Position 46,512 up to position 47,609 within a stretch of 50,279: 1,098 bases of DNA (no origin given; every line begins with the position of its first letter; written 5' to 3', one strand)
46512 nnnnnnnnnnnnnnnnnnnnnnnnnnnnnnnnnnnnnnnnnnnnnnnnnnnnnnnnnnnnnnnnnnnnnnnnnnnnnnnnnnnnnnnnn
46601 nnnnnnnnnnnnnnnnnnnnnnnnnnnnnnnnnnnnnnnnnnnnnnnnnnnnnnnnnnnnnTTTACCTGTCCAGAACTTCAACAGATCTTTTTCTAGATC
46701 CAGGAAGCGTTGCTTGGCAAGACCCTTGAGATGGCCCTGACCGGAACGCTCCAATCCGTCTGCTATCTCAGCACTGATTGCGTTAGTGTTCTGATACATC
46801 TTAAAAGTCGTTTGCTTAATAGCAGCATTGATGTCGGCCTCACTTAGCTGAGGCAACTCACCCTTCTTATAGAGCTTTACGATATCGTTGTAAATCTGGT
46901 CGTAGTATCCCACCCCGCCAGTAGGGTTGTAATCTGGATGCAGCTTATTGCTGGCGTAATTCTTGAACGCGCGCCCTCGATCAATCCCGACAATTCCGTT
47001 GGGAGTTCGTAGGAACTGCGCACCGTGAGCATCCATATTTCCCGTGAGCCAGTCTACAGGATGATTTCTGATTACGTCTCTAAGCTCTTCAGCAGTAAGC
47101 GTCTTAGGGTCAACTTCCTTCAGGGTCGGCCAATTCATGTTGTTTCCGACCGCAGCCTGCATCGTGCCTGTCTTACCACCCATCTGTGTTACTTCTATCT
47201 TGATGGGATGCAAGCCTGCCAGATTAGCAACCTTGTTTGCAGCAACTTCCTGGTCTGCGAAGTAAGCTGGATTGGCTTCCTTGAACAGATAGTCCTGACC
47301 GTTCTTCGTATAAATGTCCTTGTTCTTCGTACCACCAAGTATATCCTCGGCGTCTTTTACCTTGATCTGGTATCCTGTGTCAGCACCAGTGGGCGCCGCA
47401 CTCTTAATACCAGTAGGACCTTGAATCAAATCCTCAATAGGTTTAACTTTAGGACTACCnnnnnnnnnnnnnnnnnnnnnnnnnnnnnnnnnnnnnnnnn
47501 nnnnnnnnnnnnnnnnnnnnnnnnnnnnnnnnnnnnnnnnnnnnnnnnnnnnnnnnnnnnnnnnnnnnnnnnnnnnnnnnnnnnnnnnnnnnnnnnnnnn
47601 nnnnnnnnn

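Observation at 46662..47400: C-terminal PI3/4-kinase-like (atypical kinase) motifs in the same virion ORF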

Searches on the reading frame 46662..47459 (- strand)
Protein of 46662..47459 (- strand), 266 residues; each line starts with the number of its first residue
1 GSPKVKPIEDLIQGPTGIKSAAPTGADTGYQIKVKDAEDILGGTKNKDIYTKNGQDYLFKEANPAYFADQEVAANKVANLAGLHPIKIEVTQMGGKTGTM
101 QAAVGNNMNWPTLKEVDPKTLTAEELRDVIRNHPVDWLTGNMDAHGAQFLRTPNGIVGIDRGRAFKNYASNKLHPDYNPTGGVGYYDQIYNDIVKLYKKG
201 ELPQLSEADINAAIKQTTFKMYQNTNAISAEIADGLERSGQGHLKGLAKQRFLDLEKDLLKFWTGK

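Call 5: search_protein_families(library=pfam, proteins=[window:46662-47459:-], max_evalue=1)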
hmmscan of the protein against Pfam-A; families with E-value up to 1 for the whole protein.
window:46662-47459:- (266 aa): 2 families
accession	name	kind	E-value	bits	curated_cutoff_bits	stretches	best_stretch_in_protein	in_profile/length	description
PF07804.18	HipA_C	-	0.094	12.8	30.5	0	41-95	3-62/213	HipA-like C-terminal domain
PF06702.18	Fam20C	-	0.1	12.7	26.8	1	122-172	85-138/218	Golgi casein kinase, C-terminal, Fam20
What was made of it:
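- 47319..47339 (-): Gly-rich loop L-G-G-T-K-N-K, the proposed counterpart of the HipA P-loop VAGAQEK. The loop lies inside the segment (domain residues 41-95) that matches HipA_C profile positions 3-62 at E=0.094 (call 5).
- On HipA family (Pfam HipA_C PF07804): The window scores 12.8 bits, E=0.094 (call 5).
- Closest known: HipA / HipT / CtkA family Ser/Thr kinases. Different: The window domain scores 12.8 bits against a cut-off of 30.5 (call 5).
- Closest known: PI3/PI4 lipid kinases. Different: Fam20C scores E=0.1 (call 5).
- Checked: This loop falls in the N-lobe segment (window domain residues 41-95) that gives the marginal match to the start of the HipA_C profile (call 5).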

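Call 6: search_protein_families(library=phrogs, proteins=[window:46662-47459:-], max_evalue=0.1)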
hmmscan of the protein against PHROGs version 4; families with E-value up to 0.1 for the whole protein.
window:46662-47459:- (266 aa): 0 families

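Call 7: find_homologous_proteins(query=window:46662-47459:-, max_evalue=0.001)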
Query window:46662-47459:- (266 aa): 2 proteins with E <= 0.001 among 613 candidates.
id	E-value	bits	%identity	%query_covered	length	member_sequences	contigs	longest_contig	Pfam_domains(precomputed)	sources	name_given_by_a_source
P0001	1.6e-75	272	59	79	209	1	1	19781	-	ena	-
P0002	2.2e-7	49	40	41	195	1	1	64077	-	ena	-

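Call 8: search_solved_structures(query=window:46662-47459:-, max_evalue=10, show_alignments=3)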
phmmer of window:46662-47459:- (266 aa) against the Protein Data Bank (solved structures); distinct sequences matched with E-value up to 10: 3.
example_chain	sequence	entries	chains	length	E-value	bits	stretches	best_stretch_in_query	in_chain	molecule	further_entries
9fnn_R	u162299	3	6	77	0.62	12.9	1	169-212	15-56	Protein YhjR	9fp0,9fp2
4jwf_A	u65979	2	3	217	0.99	12.2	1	70-122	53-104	tRNA (guanine(9)-N1)-methyltransferase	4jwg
6ybb_C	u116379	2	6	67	1.5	11.6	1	171-212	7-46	Bacterial cellulose secretion regulator BcsR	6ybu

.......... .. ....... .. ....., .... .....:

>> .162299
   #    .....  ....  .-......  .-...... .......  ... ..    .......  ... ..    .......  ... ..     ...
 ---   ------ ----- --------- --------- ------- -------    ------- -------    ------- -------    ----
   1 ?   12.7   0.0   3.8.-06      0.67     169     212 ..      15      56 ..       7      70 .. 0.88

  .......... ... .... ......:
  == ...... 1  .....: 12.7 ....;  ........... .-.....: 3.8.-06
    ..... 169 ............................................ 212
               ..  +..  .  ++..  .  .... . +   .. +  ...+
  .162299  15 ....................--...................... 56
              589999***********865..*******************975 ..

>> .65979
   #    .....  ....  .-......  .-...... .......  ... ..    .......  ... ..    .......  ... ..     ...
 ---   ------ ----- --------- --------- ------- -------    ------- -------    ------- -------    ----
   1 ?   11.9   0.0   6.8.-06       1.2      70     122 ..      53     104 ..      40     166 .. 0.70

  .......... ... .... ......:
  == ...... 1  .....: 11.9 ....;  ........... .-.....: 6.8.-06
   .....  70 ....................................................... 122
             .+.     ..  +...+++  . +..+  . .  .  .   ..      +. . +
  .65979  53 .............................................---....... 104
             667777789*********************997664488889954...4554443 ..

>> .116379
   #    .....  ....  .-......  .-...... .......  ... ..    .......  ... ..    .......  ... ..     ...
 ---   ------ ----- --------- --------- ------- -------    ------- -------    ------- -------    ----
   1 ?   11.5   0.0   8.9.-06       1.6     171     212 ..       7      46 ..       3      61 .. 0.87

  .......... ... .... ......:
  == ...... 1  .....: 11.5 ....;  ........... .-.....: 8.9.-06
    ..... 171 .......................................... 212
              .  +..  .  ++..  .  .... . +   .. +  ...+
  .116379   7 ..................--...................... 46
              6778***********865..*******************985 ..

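Call 11: find_encoding_contigs(protein=P0001, flank=10000)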
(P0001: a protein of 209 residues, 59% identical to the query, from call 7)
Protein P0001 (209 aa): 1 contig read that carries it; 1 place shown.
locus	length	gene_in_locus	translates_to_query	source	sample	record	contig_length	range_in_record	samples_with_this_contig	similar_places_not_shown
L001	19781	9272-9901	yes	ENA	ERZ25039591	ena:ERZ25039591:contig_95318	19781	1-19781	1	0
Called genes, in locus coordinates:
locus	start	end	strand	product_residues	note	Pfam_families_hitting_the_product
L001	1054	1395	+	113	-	-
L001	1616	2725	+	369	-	-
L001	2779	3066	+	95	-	-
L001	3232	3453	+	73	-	-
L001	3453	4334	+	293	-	PF13385:Laminin_G_3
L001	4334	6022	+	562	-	-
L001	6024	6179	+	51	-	PF11752:DUF3309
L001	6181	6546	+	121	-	-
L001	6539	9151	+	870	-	-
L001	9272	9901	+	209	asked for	-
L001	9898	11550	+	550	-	-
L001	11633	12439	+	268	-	-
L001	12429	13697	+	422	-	-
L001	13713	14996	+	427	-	-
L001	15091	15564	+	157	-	-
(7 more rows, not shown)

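Call 12: find_encoding_contigs(protein=P0002, flank=10000)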
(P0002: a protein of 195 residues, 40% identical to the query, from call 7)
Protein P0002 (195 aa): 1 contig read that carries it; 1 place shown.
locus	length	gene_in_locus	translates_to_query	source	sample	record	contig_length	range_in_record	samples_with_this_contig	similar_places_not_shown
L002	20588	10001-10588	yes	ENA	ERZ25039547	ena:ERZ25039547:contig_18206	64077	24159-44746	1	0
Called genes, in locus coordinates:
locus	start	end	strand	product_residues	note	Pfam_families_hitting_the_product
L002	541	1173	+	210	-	-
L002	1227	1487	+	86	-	PF00313:CSD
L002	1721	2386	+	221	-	-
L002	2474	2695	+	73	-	-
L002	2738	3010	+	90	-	-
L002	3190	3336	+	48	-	-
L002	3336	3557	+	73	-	-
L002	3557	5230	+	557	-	-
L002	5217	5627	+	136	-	-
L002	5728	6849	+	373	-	-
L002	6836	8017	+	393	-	-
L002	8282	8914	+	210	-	-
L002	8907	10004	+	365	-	-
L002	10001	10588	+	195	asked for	-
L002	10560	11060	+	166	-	-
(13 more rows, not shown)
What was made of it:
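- Closest known: HipA-family kinase of 'Gratiaviridae' gut phages. Same: The Gratiaviridae phages are assigned to Bacteroidetes hosts, and one fragment related to the window gene lies next to Bacteroidota-type genes (call 12).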

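Call 16: search_protein_representatives(alignment_id=A1)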
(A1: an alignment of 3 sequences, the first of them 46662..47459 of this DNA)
Query: 3 sequences, 259 profile positions. Proteins with E-value up to 0.001 (for the whole library): 1020; up to 1e-10: 529; up to 1e-30: 18. The best 150 are listed.
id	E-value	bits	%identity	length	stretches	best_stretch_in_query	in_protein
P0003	1.5e-128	444.2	-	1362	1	1-259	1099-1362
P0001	1.7e-125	434.1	-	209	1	51-259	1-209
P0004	9.0e-124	428.5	-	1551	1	2-259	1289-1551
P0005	1.4e-91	323.0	-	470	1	18-180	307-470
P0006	4.9e-90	317.9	-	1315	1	1-258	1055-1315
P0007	2.0e-78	279.9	-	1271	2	1-258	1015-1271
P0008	1.2e-71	257.7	-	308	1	25-258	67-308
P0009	8.9e-70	251.6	-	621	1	18-258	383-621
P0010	6.5e-69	248.7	-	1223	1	23-256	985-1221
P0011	4.6e-66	239.4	-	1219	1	22-258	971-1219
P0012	2.6e-63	230.4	-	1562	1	19-258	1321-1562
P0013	1.1e-59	218.5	-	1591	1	33-258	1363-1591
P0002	9.4e-43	163.0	-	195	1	1-103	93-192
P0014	3.7e-39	151.2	-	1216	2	32-195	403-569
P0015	2.5e-38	148.5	-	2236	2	30-186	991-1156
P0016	3.2e-34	135.0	-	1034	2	57-193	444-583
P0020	9.7e-30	120.3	-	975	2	27-191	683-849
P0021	1.4e-29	119.9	-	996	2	29-198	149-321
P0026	3.8e-28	115.1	-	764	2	47-187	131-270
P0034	1.7e-26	109.7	-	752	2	19-193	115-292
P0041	5.6e-25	104.7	-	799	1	19-258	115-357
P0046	5.4e-24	101.5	-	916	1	24-195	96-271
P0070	5.8e-21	91.6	-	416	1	30-196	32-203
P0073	1.1e-20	90.7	-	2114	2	29-256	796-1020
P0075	1.2e-20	90.5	-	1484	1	27-194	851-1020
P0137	6.0e-18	81.7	-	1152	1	24-184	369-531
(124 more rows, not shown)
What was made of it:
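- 46662..47399 (-): Kinase domain (window-ORF residues 951-1196; residues 1152-1397 of the true protein). It has an N-lobe of five strands plus an alpha-C-like helix, a catalytic loop, a DFG-like loop and a C-terminal helical bundle. The family profile found 1020 homologues (call 16).
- Tried and rejected: The exhaustive HMMER search was what opened up the family (call 16).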

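Call 20: search_protein_families(library=pfam, proteins=[P0003, P0014, P0016, P0020, P0021, P0026, P0034, P0041, P0046, P0070], max_evalue=0.01)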
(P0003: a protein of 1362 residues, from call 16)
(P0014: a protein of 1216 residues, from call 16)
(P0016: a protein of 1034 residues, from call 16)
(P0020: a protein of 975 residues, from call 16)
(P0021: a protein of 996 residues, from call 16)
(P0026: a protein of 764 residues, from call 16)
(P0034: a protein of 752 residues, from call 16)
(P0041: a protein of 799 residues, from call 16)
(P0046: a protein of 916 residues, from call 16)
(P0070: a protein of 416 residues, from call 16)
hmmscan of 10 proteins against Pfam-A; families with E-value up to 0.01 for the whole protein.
P0003 (1362 aa): 0 families

P0014 (1216 aa): 4 families
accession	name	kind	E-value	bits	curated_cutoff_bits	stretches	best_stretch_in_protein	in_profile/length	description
PF07804.18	HipA_C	-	7.9e-08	32.6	30.5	0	414-461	16-62/213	HipA-like C-terminal domain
PF06737.19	Transglycosylas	-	4.2e-05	24.6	27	1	1103-1174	4-69/77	Transglycosylase-like domain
PF01464.25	SLT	-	0.0046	17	21.3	0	1100-1174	11-79/117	Transglycosylase SLT domain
PF00454.33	PI3_PI4_kinase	-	0.006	17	27.1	0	778-810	140-173/241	Phosphatidylinositol 3- and 4-kinase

P0016 (1034 aa): 1 family
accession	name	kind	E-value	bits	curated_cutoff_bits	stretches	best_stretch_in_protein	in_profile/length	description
PF00454.33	PI3_PI4_kinase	-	0.0044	17.4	27.1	0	514-553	137-177/241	Phosphatidylinositol 3- and 4-kinase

P0020 (975 aa): 0 families

P0021 (996 aa): 3 families
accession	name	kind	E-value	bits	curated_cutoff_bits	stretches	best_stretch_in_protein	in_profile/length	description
PF01464.25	SLT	-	5.4e-09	36.1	21.3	1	913-979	21-81/117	Transglycosylase SLT domain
PF07804.18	HipA_C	-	0.00054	20.1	30.5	0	531-557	116-142/213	HipA-like C-terminal domain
PF00454.33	PI3_PI4_kinase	-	0.0034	17.8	27.1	0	543-578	140-173/241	Phosphatidylinositol 3- and 4-kinase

P0026 (764 aa): 0 families

P0034 (752 aa): 2 families
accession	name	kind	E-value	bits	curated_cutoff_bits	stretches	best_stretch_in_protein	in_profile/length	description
PF07804.18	HipA_C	-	0.00027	21.1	30.5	0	140-219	16-85/213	HipA-like C-terminal domain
PF00454.33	PI3_PI4_kinase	-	0.00076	19.9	27.1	0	510-542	140-173/241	Phosphatidylinositol 3- and 4-kinase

P0041 (799 aa): 1 family
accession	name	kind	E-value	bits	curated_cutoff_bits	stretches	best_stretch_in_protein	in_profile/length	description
PF03496.20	ADPrib_exo_Tox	-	2.9e-16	59.8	23.4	1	649-793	21-189/196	ADP-ribosyltransferase exoenzyme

P0046 (916 aa): 0 families

P0070 (416 aa): 1 family
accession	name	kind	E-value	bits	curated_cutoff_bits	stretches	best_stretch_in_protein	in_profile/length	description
PF14550.11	Peptidase_S78_2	-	9.7e-21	74.5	24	1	290-406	4-122/126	Putative phage serine protease XkdF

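Call 26: search_solved_structures(query=A2, max_evalue=10, show_alignments=4)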
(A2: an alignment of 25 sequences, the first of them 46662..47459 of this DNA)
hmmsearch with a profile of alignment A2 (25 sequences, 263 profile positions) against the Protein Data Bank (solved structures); distinct sequences matched with E-value up to 10: 4.
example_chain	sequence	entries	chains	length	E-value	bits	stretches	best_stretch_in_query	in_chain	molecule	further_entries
9g8s_m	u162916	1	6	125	0.62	13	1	137-210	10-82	XkdS-related protein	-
5xom_A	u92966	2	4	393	0.76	12.7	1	121-160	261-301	Glycosaminoglycan xylosylkinase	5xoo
8dt0_A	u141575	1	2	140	1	12.3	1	187-254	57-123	Scaffolding protein functional sites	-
5yh3_C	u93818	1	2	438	2.1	11.3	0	121-170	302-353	Extracellular serine/threonine protein kinase FAM20C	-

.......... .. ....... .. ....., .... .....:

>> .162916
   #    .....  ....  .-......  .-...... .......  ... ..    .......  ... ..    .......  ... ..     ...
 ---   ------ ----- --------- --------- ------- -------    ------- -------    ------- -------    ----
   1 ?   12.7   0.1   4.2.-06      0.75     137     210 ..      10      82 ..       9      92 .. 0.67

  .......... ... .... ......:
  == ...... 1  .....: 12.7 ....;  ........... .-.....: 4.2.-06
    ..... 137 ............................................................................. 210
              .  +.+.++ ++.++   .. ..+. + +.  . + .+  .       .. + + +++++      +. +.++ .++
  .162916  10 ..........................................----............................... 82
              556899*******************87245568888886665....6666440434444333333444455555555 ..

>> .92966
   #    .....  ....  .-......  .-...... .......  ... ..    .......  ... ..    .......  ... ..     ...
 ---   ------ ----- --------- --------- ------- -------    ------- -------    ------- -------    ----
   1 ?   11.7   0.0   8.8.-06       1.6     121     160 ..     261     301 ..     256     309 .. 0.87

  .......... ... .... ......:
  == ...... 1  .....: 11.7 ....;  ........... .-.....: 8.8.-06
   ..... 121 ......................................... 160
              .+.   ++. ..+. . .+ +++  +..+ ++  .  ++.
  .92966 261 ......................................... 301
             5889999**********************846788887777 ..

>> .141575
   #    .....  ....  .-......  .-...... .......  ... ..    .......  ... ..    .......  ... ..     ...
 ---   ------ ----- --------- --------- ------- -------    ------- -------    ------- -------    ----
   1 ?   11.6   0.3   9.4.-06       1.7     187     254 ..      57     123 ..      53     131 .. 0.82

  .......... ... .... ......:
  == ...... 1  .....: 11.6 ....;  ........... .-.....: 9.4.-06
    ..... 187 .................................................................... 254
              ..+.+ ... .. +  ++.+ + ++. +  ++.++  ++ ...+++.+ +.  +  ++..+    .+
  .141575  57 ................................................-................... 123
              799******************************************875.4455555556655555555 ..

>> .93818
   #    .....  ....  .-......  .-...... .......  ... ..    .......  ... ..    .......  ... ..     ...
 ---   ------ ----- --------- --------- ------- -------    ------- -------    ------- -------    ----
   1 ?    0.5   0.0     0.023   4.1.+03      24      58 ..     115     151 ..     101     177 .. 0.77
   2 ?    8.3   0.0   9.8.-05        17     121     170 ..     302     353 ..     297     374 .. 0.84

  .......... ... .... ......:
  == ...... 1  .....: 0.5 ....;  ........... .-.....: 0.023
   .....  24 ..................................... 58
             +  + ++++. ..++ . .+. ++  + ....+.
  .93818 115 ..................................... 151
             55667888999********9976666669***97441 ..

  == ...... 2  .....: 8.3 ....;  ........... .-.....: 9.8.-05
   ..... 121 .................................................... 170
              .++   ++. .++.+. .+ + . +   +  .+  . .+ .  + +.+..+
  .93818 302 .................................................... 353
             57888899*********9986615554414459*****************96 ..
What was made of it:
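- The window's GNMDAH and IDRGRAF motifs resemble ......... and LDNGRGF of Fam20C in a non-significant alignment (call 26).
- Tried and rejected: The family profile against PDB sequences gave only non-significant Fam20B and Fam20C loop matches (call 26).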

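Call 27: search_protein_families(library=pfam, alignment_id=A2, max_evalue=1)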
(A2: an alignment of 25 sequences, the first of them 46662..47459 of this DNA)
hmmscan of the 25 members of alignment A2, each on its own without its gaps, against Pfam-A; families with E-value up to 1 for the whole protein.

A. member 1, window:46662-47459:- (266 aa): 2 families
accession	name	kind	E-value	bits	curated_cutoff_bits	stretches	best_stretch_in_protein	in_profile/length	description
PF07804.18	HipA_C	-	0.094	12.8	30.5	0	41-95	3-62/213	HipA-like C-terminal domain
PF06702.18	Fam20C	-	0.1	12.7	26.8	1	122-172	85-138/218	Golgi casein kinase, C-terminal, Fam20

B. families by the number of members that match (of 25 scanned): 16 families
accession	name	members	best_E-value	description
PF07804.18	HipA_C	15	1.6e-07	HipA-like C-terminal domain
PF06702.18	Fam20C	6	0.1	Golgi casein kinase, C-terminal, Fam20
PF00454.33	PI3_PI4_kinase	4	0.0019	Phosphatidylinositol 3- and 4-kinase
PF18640.6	LepB_N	2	0.016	LepB N-terminal domain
PF20613.4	HipA_2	1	0.023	HipA-like kinase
PF12510.13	Smoothelin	1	0.023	Smoothelin cytoskeleton protein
PF03109.22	ABC1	1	0.024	ABC1 atypical kinase-like domain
PF18067.7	Lipase_C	1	0.061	Lipase C-terminal domain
PF23658.1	PDZ_CPAF_rel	1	0.089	CPAF-like PDZ domain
PF10879.14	DUF2674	1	0.12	Protein of unknown function (DUF2674)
PF08587.17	UBA_2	1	0.13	Ubiquitin associated domain (UBA)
PF15533.11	Ntox33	1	0.14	Bacterial toxin 33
PF16554.10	OAM_dimer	1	0.17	Dimerisation domain of d-ornithine 4,5-aminomutase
PF25590.1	DUF7936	1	0.18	Domain of unknown function (DUF7936)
PF19460.4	DUF5997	1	0.19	Family of unknown function (DUF5997)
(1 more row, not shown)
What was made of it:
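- On PI3/PI4 kinase (Pfam PF00454): Relatives reach 17-20 bits (calls 20, 27).
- One relative, P0014, scores above the curated cut-off (calls 20, 27). The window domain and 5 others hit Fam20C (call 27).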

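Call 28: find_homologous_proteins(query=A2, max_evalue=0.00001)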
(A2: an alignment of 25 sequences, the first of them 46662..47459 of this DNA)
Query A2 (25 sequences) (266 aa, profile of the alignment): 6 proteins with E <= 0.00001 among 4975 candidates.
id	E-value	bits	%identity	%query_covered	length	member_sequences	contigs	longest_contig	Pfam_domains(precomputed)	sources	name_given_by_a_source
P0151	4.2e-71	258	32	66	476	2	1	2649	PF07804.19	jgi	-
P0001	6.3e-64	234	59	79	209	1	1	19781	-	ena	-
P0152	2.1e-63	233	24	61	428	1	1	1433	PF03496.21,PF01129.25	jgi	-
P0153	3.1e-57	212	31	70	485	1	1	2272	PF03496.21,PF01129.25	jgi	jgi:hypothetical protein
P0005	1.7e-56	210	71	61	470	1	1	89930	-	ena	-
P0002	4.0e-10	58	40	41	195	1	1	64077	-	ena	-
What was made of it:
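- Tried and rejected: The word-indexed protein search found just 2 relatives with the single sequence and 6 with the profile (calls 7, 28).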

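Call 37: predict_structure(alignment_id=A2)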
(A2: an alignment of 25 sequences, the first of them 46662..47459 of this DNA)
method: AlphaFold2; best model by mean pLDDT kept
length: 266 residues; sequences in the alignment: 25
mean_pLDDT: 88.9   pTM: 0.86
mean pLDDT of the five models: 88.9, 88.3, 88.2, 86.9, 86.7
residues with pLDDT >= 90: 205; 70-90: 30; 50-70: 11; < 50: 20
segments of 3 or more residues with pLDDT < 50: 1-7, 9-20
pLDDT, mean of each block of 10 residues (from residue 1): 40 39 65 88 89 96 92 97 96 94 95 95 98 98 94 96 92 88 77 97 98 98 98 93 96 97 94
secondary structure, 60 per line:
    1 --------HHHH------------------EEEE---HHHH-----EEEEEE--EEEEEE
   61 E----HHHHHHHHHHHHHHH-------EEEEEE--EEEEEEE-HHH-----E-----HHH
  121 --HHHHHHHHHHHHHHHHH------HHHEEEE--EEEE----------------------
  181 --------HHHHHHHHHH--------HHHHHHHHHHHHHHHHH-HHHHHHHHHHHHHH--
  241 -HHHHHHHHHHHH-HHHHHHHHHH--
elements in order: H9-12 E31-34 H38-41 E47-52 E55-61 H66-80 E88-93 E96-102 H123-139 E149-152 E155-158 H189-198 H207-223 H225-238 H242-253 H255-264
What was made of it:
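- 46662..47399 (-): AlphaFold2 model with pLDDT 88.9 and pTM 0.86 (call 37).
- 46965..46997 (-): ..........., the DFG-like loop with the metal-binding Asp1090. It follows strands E149-152 and E155-158 of the model (call 37).
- On Protein-kinase-like (PKL) superfamily: Model pLDDT is 88.9 with the expected order of elements (call 37).
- The model has pLDDT 88.9 (call 37).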

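Call 40: fold_search(model_id=the predicted structure, library=pdb)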
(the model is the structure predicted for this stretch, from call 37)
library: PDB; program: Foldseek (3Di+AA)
matches with E <= 10: 1161; with E <= 0.001: 11
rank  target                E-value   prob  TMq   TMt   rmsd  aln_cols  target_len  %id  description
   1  4pu4_B                2.7e-05  1.00  0.48  0.33  10.1       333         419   13  Shewanella oneidensis MR-1 Toxin Antitoxin System HipA, HipB and its operator DNA complex (space group P21) (released 2014-08-06)
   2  4pu5                  1.3e-04  1.00  0.46  0.31   8.7       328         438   12  Shewanella oneidensis Toxin Antitoxin System Toxin Protein HipA Bound with AMPPNP and Mg (released 2014-08-06)
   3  4pu4_A                1.6e-04  1.00  0.47  0.33  10.3       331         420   13  Shewanella oneidensis MR-1 Toxin Antitoxin System HipA, HipB and its operator DNA complex (space group P21) (released 2014-08-06)
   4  3akl_C                2.3e-04  1.00  0.39  0.38  12.5       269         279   15  Crystal structure of A Helicobacter pylori proinflammatory kinase CtkA (released 2010-12-01)
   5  4pu3_A                2.3e-04  1.00  0.44  0.30  11.8       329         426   12  Shewanella oneidensis MR-1 Toxin Antitoxin System HipA, HipB and its operator DNA complex (space group P212121) (released 2014-08-06)
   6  3akl_A                3.5e-04  1.00  0.49  0.46   7.0       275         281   16  Crystal structure of A Helicobacter pylori proinflammatory kinase CtkA (released 2010-12-01)
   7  6zv6_h                3.6e-04  1.00  0.37  0.43  12.1       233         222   14  Human RIO1(kd)-StHA late pre-40S particle, structural state B (post 18S rRNA cleavage) (released 2021-05-12)
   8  6zxe_z                5.8e-04  1.00  0.37  0.38  19.6       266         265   15  Cryo-EM structure of a late human pre-40S ribosomal subunit - State F2 (released 2020-12-02)
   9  3akk_C                7.2e-04  1.00  0.51  0.48   6.8       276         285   16  Crystal structure of A Helicobacter pylori proinflammatory kinase CtkA (released 2010-12-01)
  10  3akk_D                7.6e-04  1.00  0.48  0.45  10.0       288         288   16  Crystal structure of A Helicobacter pylori proinflammatory kinase CtkA (released 2010-12-01)
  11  3tpv                  9.3e-04  1.00  0.41  0.29   9.3       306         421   10  Structure of pHipA bound to ADP (released 2012-10-03)
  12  1cja_A                1.1e-03  1.00  0.52  0.43   7.7       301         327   14  ACTIN-FRAGMIN KINASE, CATALYTIC DOMAIN FROM PHYSARUM POLYCEPHALUM (released 1999-06-18)
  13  7vkb_A                1.2e-03  1.00  0.44  0.44   8.9       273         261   13  Crystal structure of the a bacterial kinase complex (released 2022-06-29)
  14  3tpt_A                1.3e-03  1.00  0.41  0.29   8.6       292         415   11  Structure of HipA(D309Q) bound to ADP (released 2012-10-03)
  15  3dnt_A                1.3e-03  1.00  0.44  0.31   8.5       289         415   11  structures of MDT proteins (released 2009-01-27)
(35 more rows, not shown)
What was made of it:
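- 46662..47399 (-): Foldseek top hits are HipA, CtkA, RIO1, AFK and PI3K (call 40).
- On Protein-kinase-like (PKL) superfamily: All 50 top PDB matches are PKL enzymes, with TM-scores normalised to the query of 0.3-0.52 (call 40).
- Closest known: HipA / HipT / CtkA family Ser/Thr kinases. Same: These are the best fold matches (call 40).
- Closest known: PI3/PI4 lipid kinases. Same: Fold matches to PI3K-gamma and mTOR are at E about 2e-3 (call 40).
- The 50 best PDB matches are all kinases, led by HipA at 2.7e-5 and CtkA (call 40). PI3K-gamma, mTOR, MavQ and an aminoglycoside phosphotransferase are among the fold matches (call 40). The best fold and profile matches are Ser/Thr protein kinases: HipA, CtkA, HipT, RIO and AFK (calls 27, 40).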
